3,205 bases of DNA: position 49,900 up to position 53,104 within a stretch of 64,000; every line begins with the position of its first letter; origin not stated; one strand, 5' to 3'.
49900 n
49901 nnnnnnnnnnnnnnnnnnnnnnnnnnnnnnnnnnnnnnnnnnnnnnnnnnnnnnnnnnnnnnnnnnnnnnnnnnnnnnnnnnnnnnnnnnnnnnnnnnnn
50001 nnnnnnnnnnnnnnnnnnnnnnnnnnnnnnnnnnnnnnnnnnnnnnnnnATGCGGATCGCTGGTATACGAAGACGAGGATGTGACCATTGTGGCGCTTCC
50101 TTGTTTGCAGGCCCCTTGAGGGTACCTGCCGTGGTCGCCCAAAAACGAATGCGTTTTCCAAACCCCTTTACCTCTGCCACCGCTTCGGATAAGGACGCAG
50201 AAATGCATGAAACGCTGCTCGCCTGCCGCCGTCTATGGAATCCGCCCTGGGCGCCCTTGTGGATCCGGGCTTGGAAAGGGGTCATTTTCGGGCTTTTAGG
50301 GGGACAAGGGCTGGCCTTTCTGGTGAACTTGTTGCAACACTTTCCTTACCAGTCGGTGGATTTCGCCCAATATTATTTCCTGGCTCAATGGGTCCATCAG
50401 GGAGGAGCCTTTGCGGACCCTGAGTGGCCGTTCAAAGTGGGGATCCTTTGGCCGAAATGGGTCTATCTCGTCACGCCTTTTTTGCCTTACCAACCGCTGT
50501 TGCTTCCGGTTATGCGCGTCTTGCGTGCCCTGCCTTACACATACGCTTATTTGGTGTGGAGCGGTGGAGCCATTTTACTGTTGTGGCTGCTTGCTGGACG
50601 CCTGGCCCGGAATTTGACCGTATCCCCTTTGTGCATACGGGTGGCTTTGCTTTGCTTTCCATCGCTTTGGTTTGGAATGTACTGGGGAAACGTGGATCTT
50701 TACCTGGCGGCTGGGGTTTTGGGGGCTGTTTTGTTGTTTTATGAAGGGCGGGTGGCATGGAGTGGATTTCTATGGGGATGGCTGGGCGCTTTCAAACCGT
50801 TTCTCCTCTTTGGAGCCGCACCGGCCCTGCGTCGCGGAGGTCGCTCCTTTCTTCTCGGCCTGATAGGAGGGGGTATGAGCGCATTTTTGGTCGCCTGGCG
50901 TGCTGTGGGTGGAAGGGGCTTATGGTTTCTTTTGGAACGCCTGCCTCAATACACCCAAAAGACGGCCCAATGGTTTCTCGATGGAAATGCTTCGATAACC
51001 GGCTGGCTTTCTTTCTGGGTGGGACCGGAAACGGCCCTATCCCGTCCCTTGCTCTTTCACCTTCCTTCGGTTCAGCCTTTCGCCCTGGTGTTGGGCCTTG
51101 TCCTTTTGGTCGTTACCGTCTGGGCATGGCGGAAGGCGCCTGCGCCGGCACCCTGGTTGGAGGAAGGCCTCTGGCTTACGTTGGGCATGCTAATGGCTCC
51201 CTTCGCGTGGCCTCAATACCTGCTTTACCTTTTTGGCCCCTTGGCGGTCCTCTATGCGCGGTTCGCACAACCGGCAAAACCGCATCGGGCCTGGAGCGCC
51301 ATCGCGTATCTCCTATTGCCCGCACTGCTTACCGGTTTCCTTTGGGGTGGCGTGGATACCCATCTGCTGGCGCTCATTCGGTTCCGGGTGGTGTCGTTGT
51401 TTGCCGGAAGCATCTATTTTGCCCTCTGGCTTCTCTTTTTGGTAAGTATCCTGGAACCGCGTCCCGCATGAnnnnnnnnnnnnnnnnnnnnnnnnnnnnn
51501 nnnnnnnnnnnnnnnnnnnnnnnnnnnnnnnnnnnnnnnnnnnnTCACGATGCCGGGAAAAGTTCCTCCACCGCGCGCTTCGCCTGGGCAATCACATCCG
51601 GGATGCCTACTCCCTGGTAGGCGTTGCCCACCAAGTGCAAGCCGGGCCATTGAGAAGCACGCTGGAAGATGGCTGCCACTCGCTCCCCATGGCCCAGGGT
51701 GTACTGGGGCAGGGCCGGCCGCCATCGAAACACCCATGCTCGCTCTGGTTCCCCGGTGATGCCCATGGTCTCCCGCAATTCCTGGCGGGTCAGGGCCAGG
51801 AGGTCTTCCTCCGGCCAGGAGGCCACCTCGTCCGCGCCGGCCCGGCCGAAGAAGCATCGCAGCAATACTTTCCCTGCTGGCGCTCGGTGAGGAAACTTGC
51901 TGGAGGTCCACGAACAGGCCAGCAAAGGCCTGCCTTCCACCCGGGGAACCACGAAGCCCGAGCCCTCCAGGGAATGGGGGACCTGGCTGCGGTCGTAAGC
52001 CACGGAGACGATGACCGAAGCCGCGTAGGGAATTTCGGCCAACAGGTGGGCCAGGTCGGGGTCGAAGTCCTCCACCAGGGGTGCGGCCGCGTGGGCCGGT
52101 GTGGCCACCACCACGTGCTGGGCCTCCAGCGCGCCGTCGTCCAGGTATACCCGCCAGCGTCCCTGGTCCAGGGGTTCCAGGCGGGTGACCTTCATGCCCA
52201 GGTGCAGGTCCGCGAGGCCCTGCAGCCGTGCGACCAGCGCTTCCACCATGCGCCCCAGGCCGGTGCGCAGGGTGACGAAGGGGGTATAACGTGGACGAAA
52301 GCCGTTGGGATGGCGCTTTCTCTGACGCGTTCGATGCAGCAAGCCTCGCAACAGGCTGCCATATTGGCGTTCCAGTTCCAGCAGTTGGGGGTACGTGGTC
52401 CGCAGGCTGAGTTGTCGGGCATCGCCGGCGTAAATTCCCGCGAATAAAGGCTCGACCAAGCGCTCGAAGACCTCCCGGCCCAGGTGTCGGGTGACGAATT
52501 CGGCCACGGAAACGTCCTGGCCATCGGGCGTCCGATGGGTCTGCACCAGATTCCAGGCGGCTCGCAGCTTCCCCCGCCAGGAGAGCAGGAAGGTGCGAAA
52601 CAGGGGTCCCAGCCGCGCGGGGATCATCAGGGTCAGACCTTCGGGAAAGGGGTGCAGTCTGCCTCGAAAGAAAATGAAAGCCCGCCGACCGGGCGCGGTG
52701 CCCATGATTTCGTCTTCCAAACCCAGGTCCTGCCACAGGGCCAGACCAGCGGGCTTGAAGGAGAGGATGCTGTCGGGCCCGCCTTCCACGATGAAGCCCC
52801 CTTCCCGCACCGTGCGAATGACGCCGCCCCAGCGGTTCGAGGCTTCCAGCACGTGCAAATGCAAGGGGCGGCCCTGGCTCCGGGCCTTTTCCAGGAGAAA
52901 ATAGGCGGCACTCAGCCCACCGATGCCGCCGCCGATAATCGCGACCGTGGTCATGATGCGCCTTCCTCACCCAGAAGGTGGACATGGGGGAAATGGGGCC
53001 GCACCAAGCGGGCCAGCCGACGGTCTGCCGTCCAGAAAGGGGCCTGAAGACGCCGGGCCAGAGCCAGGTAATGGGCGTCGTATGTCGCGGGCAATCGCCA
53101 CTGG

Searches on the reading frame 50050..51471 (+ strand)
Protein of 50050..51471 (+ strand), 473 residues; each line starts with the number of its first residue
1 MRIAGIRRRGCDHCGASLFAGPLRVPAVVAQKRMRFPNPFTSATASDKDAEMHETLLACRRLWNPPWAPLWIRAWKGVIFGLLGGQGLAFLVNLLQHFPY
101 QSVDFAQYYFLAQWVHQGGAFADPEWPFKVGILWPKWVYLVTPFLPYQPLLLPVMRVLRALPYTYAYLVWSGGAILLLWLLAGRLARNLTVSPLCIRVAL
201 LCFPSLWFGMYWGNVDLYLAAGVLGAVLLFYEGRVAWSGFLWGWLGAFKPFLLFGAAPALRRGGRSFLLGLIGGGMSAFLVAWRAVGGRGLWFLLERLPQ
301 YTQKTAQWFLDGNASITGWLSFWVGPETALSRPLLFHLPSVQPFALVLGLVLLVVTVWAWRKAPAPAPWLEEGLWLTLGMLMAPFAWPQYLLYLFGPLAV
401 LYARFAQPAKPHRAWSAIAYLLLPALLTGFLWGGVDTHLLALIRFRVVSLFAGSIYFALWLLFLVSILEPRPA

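Call 57: search_protein_families(library=pfam, proteins=[window:50050-51471:+], max_evalue=0.00001)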
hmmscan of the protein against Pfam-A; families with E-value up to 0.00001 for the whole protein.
window:50050-51471:+ (473 aa): 1 family
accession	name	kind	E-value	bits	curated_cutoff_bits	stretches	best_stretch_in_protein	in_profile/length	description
PF09594.16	GT87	-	3.6e-12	47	25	1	145-384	2-237/237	Glycosyltransferase family 87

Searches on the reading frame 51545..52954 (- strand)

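Call 56: search_protein_families(library=pfam, proteins=[window:51545-52954:-], max_evalue=0.00001)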
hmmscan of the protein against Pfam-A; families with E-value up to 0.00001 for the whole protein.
window:51545-52954:- (469 aa): 4 families
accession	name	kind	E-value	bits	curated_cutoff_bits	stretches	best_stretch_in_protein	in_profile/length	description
PF01593.30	Amino_oxidase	-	2e-55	189.3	19.8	1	11-465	1-442/443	Flavin containing amine oxidoreductase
PF13450.12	NAD_binding_8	-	5.6e-10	39.8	21.9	1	6-74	1-65/68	NAD(P)-binding Rossmann-like domain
PF01266.30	DAO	-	6.1e-09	36.3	27.9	1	4-442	2-332/353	FAD dependent oxidoreductase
PF13454.12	NAD_binding_9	-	6.8e-07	29.8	21.8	0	5-49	1-44/155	FAD-NAD(P)-binding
